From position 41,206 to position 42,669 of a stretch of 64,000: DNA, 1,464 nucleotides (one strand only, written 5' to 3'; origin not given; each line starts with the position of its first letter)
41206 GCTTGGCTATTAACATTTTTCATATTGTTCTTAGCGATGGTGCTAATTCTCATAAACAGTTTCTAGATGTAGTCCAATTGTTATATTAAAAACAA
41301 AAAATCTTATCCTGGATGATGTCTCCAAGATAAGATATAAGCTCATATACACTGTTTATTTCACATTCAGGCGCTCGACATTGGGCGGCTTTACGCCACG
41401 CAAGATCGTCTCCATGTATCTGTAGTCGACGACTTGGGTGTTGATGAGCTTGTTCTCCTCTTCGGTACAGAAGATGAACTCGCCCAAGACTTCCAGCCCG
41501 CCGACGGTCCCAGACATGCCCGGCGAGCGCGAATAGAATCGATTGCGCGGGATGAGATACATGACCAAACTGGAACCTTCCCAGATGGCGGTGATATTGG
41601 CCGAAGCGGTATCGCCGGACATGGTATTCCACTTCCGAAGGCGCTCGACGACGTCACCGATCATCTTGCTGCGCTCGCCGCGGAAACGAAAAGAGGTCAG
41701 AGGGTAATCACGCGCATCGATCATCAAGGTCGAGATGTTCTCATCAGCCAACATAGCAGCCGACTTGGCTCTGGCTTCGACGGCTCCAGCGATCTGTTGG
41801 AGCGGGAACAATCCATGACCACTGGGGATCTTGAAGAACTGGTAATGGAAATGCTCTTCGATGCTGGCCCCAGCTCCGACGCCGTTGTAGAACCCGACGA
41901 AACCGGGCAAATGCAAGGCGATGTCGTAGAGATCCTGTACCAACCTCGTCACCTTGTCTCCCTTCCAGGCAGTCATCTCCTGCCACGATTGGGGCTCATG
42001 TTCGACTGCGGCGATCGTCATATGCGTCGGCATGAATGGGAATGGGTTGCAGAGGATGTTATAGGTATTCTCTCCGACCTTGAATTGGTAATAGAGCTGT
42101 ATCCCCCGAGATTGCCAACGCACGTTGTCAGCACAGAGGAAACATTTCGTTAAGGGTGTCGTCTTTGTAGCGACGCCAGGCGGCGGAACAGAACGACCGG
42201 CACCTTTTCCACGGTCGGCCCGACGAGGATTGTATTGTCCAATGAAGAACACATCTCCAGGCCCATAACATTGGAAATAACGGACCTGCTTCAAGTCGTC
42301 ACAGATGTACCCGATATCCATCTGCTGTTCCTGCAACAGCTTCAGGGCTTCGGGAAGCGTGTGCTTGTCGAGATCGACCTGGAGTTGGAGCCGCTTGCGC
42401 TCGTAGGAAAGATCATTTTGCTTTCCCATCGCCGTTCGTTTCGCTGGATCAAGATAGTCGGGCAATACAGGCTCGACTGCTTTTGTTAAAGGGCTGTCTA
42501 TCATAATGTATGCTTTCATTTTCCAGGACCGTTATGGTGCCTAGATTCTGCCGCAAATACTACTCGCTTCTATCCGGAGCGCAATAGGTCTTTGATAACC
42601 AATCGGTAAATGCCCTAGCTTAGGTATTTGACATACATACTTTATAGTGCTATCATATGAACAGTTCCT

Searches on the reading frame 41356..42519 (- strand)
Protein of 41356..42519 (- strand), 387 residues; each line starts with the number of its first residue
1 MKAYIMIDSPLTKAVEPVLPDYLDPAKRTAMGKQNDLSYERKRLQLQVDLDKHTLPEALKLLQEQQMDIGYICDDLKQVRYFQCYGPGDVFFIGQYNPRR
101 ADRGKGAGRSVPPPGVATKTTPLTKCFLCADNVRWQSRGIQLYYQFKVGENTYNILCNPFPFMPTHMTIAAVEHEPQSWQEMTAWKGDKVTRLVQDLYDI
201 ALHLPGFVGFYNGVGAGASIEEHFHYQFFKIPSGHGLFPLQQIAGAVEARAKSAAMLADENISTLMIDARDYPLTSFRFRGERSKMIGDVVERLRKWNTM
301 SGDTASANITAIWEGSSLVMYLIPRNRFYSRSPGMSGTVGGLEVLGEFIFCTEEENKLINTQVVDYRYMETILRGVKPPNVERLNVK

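Call 66: search_protein_families(library=pfam, proteins=[window:41356-42519:-], max_evalue=0.001)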
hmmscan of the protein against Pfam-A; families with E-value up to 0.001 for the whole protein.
window:41356-42519:- (387 aa): 1 family
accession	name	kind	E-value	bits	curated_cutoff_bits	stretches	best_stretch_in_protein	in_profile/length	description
PF16269.10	DUF4922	-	2.5e-19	70.1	23.6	1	94-228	36-144/146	Domain of unknown function (DUF4922)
